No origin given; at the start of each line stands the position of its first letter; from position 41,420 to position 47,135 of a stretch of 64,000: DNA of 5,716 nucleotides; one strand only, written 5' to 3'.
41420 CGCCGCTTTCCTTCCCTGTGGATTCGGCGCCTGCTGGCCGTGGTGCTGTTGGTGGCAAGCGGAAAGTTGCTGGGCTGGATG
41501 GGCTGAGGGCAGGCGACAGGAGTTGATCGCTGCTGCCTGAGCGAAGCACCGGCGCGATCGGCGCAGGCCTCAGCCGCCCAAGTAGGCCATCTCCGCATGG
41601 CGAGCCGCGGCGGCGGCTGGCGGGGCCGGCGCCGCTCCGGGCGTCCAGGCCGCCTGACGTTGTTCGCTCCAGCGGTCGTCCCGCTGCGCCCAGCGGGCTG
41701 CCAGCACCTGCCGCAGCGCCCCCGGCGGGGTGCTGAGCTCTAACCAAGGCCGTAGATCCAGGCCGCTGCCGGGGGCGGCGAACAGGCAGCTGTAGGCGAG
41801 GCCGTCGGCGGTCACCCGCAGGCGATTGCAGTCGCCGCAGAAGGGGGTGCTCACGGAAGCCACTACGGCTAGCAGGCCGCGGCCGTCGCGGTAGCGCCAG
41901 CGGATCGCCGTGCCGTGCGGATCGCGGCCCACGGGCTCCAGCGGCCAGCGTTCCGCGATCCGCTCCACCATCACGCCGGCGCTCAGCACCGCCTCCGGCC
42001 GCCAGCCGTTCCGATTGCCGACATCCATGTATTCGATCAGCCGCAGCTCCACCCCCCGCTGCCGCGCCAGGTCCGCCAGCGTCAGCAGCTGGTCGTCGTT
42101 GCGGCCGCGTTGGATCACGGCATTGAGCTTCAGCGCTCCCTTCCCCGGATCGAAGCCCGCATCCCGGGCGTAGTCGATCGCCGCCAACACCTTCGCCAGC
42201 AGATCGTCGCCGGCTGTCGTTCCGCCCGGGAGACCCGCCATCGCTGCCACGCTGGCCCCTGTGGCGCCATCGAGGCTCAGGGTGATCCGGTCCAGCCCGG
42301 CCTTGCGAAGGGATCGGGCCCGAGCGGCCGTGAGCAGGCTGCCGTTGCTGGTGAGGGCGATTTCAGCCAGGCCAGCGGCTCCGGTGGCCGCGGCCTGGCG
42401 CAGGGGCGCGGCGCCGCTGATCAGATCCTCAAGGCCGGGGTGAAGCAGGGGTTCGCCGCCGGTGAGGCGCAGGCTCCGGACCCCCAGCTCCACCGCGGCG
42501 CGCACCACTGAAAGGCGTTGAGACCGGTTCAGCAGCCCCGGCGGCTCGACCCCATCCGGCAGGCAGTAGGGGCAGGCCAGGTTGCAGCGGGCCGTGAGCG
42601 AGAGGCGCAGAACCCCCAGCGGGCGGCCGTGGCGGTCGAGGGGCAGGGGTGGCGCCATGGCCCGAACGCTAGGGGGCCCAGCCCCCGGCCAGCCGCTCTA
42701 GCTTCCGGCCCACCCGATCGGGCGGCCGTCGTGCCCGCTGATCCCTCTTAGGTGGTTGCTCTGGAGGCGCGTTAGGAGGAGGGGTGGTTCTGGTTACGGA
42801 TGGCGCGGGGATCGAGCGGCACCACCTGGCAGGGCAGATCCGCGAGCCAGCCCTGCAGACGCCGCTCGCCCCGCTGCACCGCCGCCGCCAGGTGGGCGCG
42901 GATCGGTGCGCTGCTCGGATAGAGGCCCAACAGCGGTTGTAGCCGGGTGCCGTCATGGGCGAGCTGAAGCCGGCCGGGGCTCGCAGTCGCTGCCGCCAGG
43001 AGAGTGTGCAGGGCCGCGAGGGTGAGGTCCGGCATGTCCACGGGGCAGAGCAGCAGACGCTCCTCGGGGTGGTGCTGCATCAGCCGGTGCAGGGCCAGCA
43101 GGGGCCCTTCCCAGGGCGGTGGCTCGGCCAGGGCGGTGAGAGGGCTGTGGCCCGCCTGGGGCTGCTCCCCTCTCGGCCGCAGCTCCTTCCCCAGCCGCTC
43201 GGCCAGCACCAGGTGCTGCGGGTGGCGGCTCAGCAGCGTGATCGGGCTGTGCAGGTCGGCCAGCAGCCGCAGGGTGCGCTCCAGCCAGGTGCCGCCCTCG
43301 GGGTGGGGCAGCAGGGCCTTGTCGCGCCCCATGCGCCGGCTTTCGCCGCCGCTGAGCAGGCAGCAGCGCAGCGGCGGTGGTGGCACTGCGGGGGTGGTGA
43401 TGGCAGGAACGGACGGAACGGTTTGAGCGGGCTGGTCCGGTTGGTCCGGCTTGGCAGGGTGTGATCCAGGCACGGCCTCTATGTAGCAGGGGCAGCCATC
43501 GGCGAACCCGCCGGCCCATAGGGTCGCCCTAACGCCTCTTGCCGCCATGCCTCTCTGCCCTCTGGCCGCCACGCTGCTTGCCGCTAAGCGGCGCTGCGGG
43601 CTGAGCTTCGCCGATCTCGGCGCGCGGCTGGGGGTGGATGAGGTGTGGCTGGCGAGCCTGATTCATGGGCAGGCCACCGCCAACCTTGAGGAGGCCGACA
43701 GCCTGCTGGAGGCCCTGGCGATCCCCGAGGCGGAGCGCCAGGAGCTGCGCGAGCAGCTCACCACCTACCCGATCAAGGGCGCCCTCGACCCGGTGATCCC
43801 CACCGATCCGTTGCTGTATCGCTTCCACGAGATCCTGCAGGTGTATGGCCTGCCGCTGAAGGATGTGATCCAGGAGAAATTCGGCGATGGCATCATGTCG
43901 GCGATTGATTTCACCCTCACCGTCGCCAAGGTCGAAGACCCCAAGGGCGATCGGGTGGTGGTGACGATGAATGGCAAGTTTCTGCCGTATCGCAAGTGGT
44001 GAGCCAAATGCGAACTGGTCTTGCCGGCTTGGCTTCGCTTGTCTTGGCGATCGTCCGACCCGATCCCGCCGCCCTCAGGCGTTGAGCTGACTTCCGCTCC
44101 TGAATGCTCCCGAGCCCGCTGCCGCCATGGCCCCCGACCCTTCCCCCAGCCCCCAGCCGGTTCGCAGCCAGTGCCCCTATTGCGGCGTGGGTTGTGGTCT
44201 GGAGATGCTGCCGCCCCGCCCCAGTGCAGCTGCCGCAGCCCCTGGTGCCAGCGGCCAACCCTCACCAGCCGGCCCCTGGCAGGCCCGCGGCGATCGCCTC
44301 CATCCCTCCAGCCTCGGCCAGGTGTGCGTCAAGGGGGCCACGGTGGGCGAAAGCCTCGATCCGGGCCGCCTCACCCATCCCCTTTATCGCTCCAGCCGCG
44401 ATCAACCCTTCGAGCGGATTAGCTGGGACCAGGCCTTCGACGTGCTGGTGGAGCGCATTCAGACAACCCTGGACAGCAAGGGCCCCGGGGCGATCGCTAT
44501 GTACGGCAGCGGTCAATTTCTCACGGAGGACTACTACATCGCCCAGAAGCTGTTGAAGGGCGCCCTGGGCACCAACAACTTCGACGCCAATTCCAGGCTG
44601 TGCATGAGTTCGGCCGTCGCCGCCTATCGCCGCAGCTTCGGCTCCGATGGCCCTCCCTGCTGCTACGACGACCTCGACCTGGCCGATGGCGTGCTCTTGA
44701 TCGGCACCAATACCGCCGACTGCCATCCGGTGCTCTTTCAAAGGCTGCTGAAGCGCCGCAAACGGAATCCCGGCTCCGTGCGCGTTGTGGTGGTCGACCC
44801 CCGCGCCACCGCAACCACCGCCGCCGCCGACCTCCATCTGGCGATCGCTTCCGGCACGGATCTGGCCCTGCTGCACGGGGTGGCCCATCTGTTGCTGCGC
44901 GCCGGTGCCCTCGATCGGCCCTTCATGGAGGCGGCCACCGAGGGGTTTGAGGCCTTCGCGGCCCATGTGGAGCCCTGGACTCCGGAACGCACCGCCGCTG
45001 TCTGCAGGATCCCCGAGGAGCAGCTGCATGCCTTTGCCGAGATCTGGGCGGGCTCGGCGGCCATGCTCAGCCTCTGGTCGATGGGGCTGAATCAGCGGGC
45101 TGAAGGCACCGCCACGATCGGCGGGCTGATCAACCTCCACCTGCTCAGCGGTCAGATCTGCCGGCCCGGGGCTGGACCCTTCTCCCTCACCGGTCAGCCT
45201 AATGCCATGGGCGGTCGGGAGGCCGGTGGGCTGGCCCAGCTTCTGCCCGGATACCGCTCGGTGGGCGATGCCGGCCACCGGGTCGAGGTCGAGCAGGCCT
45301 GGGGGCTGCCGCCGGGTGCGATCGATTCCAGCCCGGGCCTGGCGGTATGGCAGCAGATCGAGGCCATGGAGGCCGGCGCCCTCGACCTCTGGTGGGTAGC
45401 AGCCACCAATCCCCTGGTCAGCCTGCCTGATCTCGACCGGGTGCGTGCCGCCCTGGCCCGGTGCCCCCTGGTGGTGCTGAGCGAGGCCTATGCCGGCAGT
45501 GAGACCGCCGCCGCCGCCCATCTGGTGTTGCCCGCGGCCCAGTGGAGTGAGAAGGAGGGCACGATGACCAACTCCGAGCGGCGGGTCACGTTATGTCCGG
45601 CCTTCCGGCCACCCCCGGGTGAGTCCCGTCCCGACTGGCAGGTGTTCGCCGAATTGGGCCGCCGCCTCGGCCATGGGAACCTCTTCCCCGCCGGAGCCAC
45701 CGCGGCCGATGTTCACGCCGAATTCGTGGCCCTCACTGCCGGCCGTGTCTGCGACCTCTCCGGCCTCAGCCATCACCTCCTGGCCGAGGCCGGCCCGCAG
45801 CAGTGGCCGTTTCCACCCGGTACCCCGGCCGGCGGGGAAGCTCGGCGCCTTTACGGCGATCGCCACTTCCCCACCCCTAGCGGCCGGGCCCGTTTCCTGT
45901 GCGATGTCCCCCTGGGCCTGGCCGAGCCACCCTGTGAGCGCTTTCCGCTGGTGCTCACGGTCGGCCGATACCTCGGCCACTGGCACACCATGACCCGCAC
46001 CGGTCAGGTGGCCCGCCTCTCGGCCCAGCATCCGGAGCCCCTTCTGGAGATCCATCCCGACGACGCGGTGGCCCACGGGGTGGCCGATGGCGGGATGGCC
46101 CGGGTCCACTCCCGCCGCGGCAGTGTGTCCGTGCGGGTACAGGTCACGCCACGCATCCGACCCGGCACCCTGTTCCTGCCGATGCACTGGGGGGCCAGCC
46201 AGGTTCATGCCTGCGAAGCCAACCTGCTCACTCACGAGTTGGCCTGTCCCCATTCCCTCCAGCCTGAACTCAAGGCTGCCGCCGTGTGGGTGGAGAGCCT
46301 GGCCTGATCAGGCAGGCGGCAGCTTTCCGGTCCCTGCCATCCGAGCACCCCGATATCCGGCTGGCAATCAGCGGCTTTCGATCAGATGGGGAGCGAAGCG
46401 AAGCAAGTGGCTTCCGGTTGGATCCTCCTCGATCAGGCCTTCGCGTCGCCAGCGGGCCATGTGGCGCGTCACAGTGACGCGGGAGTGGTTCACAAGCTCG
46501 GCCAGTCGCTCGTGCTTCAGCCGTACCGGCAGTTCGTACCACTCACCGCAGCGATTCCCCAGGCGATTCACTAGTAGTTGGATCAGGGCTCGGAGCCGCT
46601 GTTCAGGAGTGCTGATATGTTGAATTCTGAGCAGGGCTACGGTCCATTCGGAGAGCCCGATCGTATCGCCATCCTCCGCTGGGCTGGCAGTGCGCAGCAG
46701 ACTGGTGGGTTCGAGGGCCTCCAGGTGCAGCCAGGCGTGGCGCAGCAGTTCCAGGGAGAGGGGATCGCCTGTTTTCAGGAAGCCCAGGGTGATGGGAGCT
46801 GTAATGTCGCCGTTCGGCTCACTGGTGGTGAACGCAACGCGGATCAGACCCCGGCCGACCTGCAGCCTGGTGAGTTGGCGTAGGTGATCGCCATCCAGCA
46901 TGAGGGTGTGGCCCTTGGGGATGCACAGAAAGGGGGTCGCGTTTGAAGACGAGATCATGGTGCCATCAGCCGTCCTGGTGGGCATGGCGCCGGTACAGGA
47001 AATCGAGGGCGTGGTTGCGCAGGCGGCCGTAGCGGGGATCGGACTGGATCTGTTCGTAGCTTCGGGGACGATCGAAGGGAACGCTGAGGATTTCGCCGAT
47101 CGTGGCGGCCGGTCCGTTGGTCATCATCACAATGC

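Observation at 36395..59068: Complete nitrate/nitrite/cyanate assimilation supercluster sits between the two halves of a phage-like morphogenesis module, bracketed by a 207-bp direct repeat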

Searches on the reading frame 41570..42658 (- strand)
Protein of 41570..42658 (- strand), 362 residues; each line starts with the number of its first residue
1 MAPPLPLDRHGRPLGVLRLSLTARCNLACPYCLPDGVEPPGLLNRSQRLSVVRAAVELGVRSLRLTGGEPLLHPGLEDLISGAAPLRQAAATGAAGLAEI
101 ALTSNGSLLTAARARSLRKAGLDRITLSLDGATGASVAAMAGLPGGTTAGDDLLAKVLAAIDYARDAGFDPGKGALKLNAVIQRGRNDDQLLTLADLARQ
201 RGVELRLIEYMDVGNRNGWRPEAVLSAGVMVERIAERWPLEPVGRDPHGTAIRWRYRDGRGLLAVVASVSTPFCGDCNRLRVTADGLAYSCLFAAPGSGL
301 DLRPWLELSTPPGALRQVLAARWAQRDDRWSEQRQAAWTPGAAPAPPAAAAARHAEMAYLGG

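Call 29: search_protein_families(library=pfam, proteins=[window:41570-42658:-], max_evalue=0.001)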
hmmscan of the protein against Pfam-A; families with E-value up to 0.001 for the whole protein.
window:41570-42658:- (362 aa): 2 families
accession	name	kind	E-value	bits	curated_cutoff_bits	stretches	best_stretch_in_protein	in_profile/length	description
PF06463.18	Mob_synth_C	-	3.7e-30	104.9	37.4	1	203-331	1-127/128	Molybdenum Cofactor Synthesis C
PF04055.27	Radical_SAM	-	1.7e-23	84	29.5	1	20-197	2-165/166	Radical SAM superfamily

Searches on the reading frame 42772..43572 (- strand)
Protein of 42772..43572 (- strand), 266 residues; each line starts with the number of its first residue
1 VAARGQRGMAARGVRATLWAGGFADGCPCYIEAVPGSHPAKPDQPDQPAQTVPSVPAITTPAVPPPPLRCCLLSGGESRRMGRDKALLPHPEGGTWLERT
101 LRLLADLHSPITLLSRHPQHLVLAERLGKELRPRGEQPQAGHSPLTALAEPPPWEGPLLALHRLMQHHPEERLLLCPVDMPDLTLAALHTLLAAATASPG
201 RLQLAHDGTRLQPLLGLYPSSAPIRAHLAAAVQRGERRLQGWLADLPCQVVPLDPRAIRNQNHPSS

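Call 31: search_protein_families(library=pfam, proteins=[window:42772-43572:-], max_evalue=0.001)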
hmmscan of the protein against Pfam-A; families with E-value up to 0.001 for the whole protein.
window:42772-43572:- (266 aa): 1 family
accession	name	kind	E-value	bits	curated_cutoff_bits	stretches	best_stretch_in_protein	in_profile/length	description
PF12804.13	NTP_transf_3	-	9e-25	88.1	27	1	70-241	1-155/160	MobA-like NTP transferase domain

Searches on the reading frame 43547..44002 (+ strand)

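Call 29: search_protein_families(library=pfam, proteins=[window:43547-44002:+], max_evalue=0.001)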
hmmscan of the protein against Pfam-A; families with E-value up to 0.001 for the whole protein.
window:43547-44002:+ (151 aa): 3 families
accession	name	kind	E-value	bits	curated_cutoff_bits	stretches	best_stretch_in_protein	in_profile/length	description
PF02560.19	Cyanate_lyase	-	2.4e-35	120.6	25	1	83-150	2-69/69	Cyanate lyase C-terminal domain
PF13560.12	HTH_31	-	7.5e-08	33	27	1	6-67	2-64/64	Helix-turn-helix domain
PF21291.3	CYNS_N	-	3e-05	24.4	27.1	1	6-68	4-66/69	Cyanate hydratase, N-terminal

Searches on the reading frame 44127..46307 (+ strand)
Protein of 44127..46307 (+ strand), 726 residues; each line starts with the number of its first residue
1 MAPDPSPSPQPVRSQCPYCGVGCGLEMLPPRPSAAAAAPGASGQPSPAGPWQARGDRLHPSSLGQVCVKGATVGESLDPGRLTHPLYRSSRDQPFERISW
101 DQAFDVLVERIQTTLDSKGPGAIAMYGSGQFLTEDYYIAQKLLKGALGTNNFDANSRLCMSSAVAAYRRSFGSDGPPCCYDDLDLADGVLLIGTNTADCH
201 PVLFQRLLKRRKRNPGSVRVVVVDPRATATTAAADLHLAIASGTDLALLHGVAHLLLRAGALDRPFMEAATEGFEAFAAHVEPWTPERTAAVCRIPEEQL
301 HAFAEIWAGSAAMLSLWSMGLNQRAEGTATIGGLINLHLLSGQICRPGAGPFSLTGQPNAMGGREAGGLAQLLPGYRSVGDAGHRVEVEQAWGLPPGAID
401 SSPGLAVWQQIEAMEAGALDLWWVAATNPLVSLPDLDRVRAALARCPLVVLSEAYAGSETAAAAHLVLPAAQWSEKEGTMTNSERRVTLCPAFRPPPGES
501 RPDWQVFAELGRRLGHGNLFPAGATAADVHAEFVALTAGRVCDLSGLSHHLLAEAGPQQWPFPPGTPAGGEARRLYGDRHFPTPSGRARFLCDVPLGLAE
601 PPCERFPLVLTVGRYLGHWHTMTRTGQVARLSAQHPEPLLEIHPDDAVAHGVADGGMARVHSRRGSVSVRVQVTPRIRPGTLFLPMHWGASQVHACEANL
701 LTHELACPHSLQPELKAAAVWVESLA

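Call 30: search_protein_families(library=pfam, proteins=[window:44127-46307:+], max_evalue=0.001)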
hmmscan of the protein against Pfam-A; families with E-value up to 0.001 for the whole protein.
window:44127-46307:+ (726 aa): 3 families
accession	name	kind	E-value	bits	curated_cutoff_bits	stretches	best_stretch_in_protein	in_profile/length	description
PF00384.28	Molybdopterin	-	1.2e-69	235.5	24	1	81-512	1-352/353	Molybdopterin oxidoreductase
PF01568.27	Molydop_binding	-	6.6e-31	107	26.8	1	608-718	1-109/110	Molydopterin dinucleotide binding domain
PF04879.21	Molybdop_Fe4S4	-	2.2e-10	40.8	22.7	1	12-75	4-51/55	Molybdopterin oxidoreductase Fe4S4 domain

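Call 66: search_dna_similar(query=window:44127-46307:+, collection=phages, mode=protein, max_rows=10, max_evalue=1e-10)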
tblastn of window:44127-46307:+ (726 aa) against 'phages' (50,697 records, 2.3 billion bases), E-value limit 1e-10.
Records with a match: 19; places in all: 19; records where one place covers at least 80% of the query: 15.
Best place of each record, by identity: <60% 19.
By first word of the organism name: Salmonella 6; Listeria 4; Acinetobacter 2; Enterococcus 2; Staphylococcus 2; Bacteriophage 1; Escherichia 1; Pseudomonas 1.
By host as written in the record: - 4; Homo sapiens 4; Listeria monocytogenes 4; Salmonella enterica subsp. enterica serovar Kentucky 2; Staphylococcus aureus 2; Enterococcus faecalis 1; Escherichia coli O157:H7 ATCC 43895 1; Pseudomonas aeruginosa 1.
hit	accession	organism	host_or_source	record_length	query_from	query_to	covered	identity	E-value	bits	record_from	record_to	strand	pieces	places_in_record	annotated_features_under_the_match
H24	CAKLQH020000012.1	Acinetobacter phage MD-2021a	not known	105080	10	688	94%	39.2%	1e-123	412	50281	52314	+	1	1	napA: periplasmic nitrate reductase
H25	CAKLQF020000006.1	Acinetobacter phage MD-2021a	not known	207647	10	688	94%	39.2%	2e-123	412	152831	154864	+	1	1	napA: periplasmic nitrate reductase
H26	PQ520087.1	Enterococcus phage IME_EF3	-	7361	10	723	98%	29.6%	8e-61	228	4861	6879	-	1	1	record has no annotation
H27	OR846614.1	Enterococcus phage Efs 1-1-1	Enterococcus faecalis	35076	10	723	98%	29.6%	1e-60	228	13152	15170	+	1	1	record has no annotation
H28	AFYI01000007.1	Salmonella enterica subsp. enterica serovar Infantis str. ...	Homo sapiens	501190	10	726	99%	28.4%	4e-57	217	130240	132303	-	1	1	formate dehydrogenase, alpha subunit | molybdopterin oxidoreductase Fe4S4 domain protein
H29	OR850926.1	Salmonella phage S.Kent 1-2-1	Salmonella enterica subsp. enterica ...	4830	10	726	99%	28.4%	4e-57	216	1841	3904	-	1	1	record has no annotation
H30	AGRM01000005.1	Salmonella enterica subsp. houtenae str. ATCC BAA-1581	Homo sapiens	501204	10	726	99%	28.2%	3e-56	214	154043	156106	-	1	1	formate dehydrogenase, alpha subunit | molybdopterin oxidoreductase Fe4S4 domain protein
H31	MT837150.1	Bacteriophage sp.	human fecal samples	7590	10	725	99%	27.9%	7e-56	213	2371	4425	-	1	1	record has no annotation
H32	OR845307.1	Escherichia phage ECO95 1-6-1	Escherichia coli O157:H7 ATCC 43895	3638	66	726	91%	29.5%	4e-56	213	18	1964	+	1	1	record has no annotation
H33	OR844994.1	Staphylococcus phage SA 1306 Kay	Staphylococcus aureus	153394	10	726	99%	25.8%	2e-56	215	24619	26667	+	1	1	record has no annotation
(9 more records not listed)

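Call 70: find_related_loci(query=window:44127-46307:+, collection=viral_contigs, flank=10000)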
Query window:44127-46307:+ (726 aa) in viral_contigs; peptide patterns used: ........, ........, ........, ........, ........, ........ (x = any residue, [..] = any of these).
5 stretches matched a pattern, but none encodes a relative of the query by tblastn (E <= 1e-3).

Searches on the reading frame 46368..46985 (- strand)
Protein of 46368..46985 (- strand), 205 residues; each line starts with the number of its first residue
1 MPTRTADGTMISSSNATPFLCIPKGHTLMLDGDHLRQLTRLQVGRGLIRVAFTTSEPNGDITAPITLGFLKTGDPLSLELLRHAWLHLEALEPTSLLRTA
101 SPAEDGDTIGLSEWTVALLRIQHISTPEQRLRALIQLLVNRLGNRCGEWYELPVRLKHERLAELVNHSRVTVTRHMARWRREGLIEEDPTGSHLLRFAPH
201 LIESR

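Call 30: search_protein_families(library=pfam, proteins=[window:46368-46985:-], max_evalue=0.001)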
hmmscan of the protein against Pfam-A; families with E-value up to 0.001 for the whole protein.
window:46368-46985:- (205 aa): 1 family
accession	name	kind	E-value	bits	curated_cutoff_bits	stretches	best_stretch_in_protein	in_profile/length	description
PF13545.12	HTH_Crp_2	-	7.2e-10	39.1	27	1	134-187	6-54/70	Crp-like helix-turn-helix domain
